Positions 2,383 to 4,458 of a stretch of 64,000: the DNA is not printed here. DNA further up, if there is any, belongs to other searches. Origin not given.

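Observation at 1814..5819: ClpX paralog with pore and IGF loops but a replaced N-terminal domain, flanked by unknown small ORFs and a transglutaminase-like protein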

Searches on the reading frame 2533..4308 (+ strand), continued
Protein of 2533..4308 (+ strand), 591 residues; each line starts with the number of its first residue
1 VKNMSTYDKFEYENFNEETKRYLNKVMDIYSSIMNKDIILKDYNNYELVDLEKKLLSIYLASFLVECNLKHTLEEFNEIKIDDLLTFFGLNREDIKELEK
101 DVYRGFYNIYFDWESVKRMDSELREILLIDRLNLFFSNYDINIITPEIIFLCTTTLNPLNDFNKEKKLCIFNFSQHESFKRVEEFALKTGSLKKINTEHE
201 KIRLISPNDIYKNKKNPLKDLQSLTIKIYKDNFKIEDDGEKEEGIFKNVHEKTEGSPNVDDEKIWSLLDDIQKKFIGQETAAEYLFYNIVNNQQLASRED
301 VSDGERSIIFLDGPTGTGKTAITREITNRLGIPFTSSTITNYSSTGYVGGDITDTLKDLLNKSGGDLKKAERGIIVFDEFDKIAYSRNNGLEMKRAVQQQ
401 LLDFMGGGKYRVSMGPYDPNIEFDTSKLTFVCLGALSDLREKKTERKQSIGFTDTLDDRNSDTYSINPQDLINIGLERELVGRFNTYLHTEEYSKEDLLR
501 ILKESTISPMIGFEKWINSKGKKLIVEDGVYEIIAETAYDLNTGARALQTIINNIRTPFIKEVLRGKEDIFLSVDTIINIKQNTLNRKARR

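Call 48: search_dna_similar(query=window:2542-4308:+, collection=phages, mode=protein, max_rows=15)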
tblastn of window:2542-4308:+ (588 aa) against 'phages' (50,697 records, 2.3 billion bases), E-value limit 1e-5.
Records with a match: 121; places in all: 122; records where one place covers at least 80% of the query: 0.
Best place of each record, by identity: <60% 121.
By first word of the organism name: Escherichia 31; Bacteriophage 24; Prevotella 15; Pseudomonas 13; Salmonella 7; Erwinia 5; Cronobacter 4; Listeria 3; Staphylococcus 3; Acinetobacter 2; and 8 more.
By host as written in the record: - 34; Prevotella sp. 15; Escherichia coli 9; Pseudomonas aeruginosa 5; Pseudomonas aeruginosa PAO1 5; Cronobacter sakazakii 4; Salmonella enterica subsp. enterica serovar Typhimurium 4; Listeria monocytogenes 3; and 28 more.
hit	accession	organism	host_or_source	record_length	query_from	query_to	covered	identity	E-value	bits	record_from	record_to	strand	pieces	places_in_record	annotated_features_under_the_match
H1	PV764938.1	Sinorhizobium phage Phosso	Sinohrizobium meliloti NRRL L-50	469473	194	549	61%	34.7%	8e-38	156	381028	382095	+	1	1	ATP-dependent Clp protease ATP-binding subunit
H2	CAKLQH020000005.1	Acinetobacter phage MD-2021a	not known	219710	152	552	68%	27.8%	7e-31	134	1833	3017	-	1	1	clpX: ATP-dependent specificity component of ClpP serine protease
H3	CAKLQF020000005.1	Acinetobacter phage MD-2021a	not known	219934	152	552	68%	27.8%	7e-31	134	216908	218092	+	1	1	clpX: ATP-dependent specificity component of ClpP serine protease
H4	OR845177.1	Escherichia phage EC22.5-2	Escherichia coli ATCC 25922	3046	243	549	52%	33.5%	8e-34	142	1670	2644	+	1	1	record has no annotation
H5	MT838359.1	Bacteriophage sp.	human fecal samples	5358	260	562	52%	32.0%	2e-32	139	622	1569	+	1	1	record has no annotation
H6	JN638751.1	Bacillus phage G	Bacillus megaterium str. ATCC 43725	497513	260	567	52%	31.1%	1e-31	137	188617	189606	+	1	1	258: gp258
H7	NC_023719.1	Bacillus phage G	Bacillus megaterium str. ATCC 43725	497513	260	567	52%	31.1%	1e-31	137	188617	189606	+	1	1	258: gp258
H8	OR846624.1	Enterococcus phage Efs 1-1-1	Enterococcus faecalis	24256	257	552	50%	32.2%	1e-29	131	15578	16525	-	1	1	record has no annotation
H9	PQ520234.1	Enterococcus phage IME_EF3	-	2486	257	552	50%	32.2%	9e-30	130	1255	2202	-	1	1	record has no annotation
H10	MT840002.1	Bacteriophage sp.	human fecal samples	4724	266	569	52%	31.3%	9e-27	121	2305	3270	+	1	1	record has no annotation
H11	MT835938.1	Bacteriophage sp.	human fecal samples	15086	260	560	51%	31.6%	9e-25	115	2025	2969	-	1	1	record has no annotation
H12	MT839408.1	Bacteriophage sp.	human fecal samples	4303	259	552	50%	31.9%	2e-28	126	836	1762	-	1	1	record has no annotation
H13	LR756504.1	uncultured phage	metagenomic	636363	273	569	51%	31.4%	1e-24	115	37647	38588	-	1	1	record has no annotation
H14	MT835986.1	Bacteriophage sp.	human fecal samples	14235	256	560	52%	30.2%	2e-27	124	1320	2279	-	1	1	record has no annotation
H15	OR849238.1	Listeria phage LM 4-14-1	Listeria monocytogenes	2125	260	552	50%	31.3%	5e-30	130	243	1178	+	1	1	record has no annotation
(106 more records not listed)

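Call 49: search_dna_similar(query=window:2542-4308:+, collection=plasmids, mode=protein, max_rows=15)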
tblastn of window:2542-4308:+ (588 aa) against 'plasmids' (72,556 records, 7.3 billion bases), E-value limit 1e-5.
Records with a match: 79; places in all: 84; records where one place covers at least 80% of the query: 0.
Best place of each record, by identity: <60% 79.
By first word of the organism name: Escherichia 5; Acinetobacter 4; Sinorhizobium 4; Paenibacillus 4; Paracoccus 4; Vibrio 4; Klebsiella 2; Clostridioides 2; Arthrobacter 2; Proteus 2; and 40 more.
By predicted mobility (MOB-suite, as given by PLSDB): non-mobilizable 67; mobilizable 6; conjugative 6.
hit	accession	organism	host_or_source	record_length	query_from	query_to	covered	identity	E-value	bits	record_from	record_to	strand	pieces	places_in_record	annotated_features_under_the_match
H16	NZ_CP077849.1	Acinetobacter baumannii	Homo sapiens,Rectal swab_P28_BU14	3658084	152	552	68%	27.8%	2e-30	134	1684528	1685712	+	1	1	none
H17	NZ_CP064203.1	Acinetobacter baumannii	Homo sapiens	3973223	152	552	68%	27.8%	2e-30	134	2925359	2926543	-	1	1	none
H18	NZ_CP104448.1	Acinetobacter baumannii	Homo sapiens,sputum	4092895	152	552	68%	27.8%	2e-30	134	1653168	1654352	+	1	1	none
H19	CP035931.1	Acinetobacter baumannii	Homo sapiens,blood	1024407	152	552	68%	27.8%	3e-30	134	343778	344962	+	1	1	clpX: ATP-dependent Clp protease ATP-binding subunit ClpX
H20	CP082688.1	Salmonella enterica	ground turkey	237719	243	549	52%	33.7%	5e-33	142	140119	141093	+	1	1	clpX: ATP-dependent protease ATP-binding subunit ClpX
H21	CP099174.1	Escherichia coli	culture,Pooled soil sample collected ...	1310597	243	549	52%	33.5%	5e-33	142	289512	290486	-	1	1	clpX: ATP-dependent protease ATP-binding subunit ClpX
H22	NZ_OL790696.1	Escherichia coli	-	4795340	243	549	52%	33.5%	5e-33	142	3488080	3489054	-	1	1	none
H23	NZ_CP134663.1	Escherichia coli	Larus michahellis,bacteria,cloaca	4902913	243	549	52%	33.5%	5e-33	142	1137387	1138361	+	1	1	none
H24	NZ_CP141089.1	Escherichia coli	Homo sapiens,Infected Human Urine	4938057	243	549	52%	33.5%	5e-33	142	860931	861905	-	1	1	none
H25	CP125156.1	Klebsiella pneumoniae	-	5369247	243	549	52%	33.2%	6e-33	142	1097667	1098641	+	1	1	clpX: ATP-dependent protease ATP-binding subunit ClpX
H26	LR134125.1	Klebsiella aerogenes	not available: to be reported later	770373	243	549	52%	33.2%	1e-32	142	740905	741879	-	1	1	clpX: ATP-dependent protease ATP-binding subunit ClpX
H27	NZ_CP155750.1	Sphingomonas parapaucimobilis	Chinese cabbage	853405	222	552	56%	30.6%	1e-26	123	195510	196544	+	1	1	clpX: ATP-dependent Clp protease ATP-binding subunit ClpX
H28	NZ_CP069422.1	Aristaeella lactis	Bos taurus,Bovine rumen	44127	249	549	51%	33.4%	2e-32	141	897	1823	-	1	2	clpX: ATP-dependent Clp protease ATP-binding subunit ClpX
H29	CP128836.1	Rossellomorea sp. AcN35-11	-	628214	272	571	51%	33.5%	2e-32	140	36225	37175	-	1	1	clpX: ATP-dependent Clp protease ATP-binding subunit ClpX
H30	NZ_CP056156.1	Enterobacter hormaechei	culture,Wastewater influent sample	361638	243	549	52%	32.6%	6e-32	139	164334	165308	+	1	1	clpX: ATP-dependent protease ATP-binding subunit ClpX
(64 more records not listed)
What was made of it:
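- Tried and rejected: Phage or plasmid origin: no support. tblastn against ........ and PLSDB returned only canonical ClpX at about 30% identity (calls 48, 49).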

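Call 50: find_related_loci(query=A1, collection=viral_contigs, flank=8000)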
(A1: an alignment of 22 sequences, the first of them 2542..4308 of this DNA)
Query A1 (588 aa) in viral_contigs; peptide patterns used: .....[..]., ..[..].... (x = any residue, [..] = any of these).
600 stretches matched a pattern, but none encodes a relative of the query by tblastn (E <= 1e-3).
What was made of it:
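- The family is absent from the phage, plasmid and IMG/VR collections (calls 48-50).
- Tried and rejected: The IMG/VR scan found nothing (call 50).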

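Call 82: search_protein_families(library=padloc, alignment_id=A7, max_evalue=0.00001)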
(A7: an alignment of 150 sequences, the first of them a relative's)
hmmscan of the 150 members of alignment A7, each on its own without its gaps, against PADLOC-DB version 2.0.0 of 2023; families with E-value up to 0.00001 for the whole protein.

A. member 1, L001:2905-3357:+ (150 aa): 1 family
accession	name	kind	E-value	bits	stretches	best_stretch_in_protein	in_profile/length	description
PDLC05053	PDC-S62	-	1.2e-11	41.9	1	6-113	17-121/566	-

B. families by the number of members that match (of 150 scanned): 70 families (the first 25 are shown)
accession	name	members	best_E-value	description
PDLC04135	mad3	3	3.7e-55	mads_3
PDLC04140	mad8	3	5.3e-16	mads_8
PDLC04134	mad2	2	8.7e-22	mads_2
PDLC05027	PDC-S48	2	8.7e-19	-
PDLC02926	HTH_VI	2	1.1e-13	-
PDLC02980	AriA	2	1.2e-13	-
PDLC04232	IetA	2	1.4e-07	-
PDLC04787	PDC-S01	1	6.9e-146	-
PDLC04869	PDC-S05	1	9.4e-92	-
PDLC02344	AbiD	1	1.3e-55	AbiD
PDLC04856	PDC-S05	1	7.9e-45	-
PDLC01247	DEDDh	1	1e-35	"CAS-I,CAS-II,CAS-III,CAS-IV,CAS-V,CAS-VI; associated"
PDLC02203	MzaA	1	2.2e-34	-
PDLC04789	PDC-S01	1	2e-32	-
PDLC04879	PDC-S05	1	8e-32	-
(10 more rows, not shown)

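Call 83: search_protein_families(library=pfam, alignment_id=A7, max_evalue=0.00001)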
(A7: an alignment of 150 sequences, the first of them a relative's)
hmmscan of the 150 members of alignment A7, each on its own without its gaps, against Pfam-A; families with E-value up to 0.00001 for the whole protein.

A. member 1, L001:2905-3357:+ (150 aa): 1 family
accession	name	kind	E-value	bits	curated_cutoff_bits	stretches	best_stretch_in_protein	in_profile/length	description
PF04434.22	SWIM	-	4.9e-06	26.4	19.6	1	45-78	1-34/38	SWIM zinc finger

B. families by the number of members that match (of 150 scanned): 192 families (the first 25 are shown)
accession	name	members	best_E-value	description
PF00004.35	AAA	3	2.2e-24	ATPase family associated with various cellular activities (AAA)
PF05362.19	Lon_C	2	7.6e-65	Lon protease (S16) C-terminal proteolytic domain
PF03486.20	HI0933_like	2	1.6e-63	HI0933-like protein Rossmann domain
PF01926.29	MMR_HSR1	2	2.1e-58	50S ribosome-binding GTPase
PF07992.20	Pyr_redox_2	2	3.2e-47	Pyridine nucleotide-disulphide oxidoreductase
PF00005.33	ABC_tran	2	1.3e-44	ABC transporter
PF02421.24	FeoB_N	2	1.4e-34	Ferrous iron transport protein B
PF13738.12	Pyr_redox_3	2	5.1e-23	Pyridine nucleotide-disulphide oxidoreductase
PF04055.27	Radical_SAM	2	5.1e-19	Radical SAM superfamily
PF08477.19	Roc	2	2.6e-13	Ras of Complex, Roc, domain of DAPkinase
PF01381.28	HTH_3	2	1.6e-12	Helix-turn-helix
PF13304.12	AAA_21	2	3.9e-12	AAA domain, putative AbiEii toxin, Type IV TA system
PF12706.13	Lactamase_B_2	2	8.3e-12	Beta-lactamase superfamily domain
PF03193.22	RsgA_GTPase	2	1.4e-11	RsgA GTPase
PF00070.33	Pyr_redox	2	2.9e-10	Pyridine nucleotide-disulphide oxidoreductase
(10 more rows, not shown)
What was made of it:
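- On Known anti-phage defence systems: Most neighbours are housekeeping or miscellaneous (calls 82, 83).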
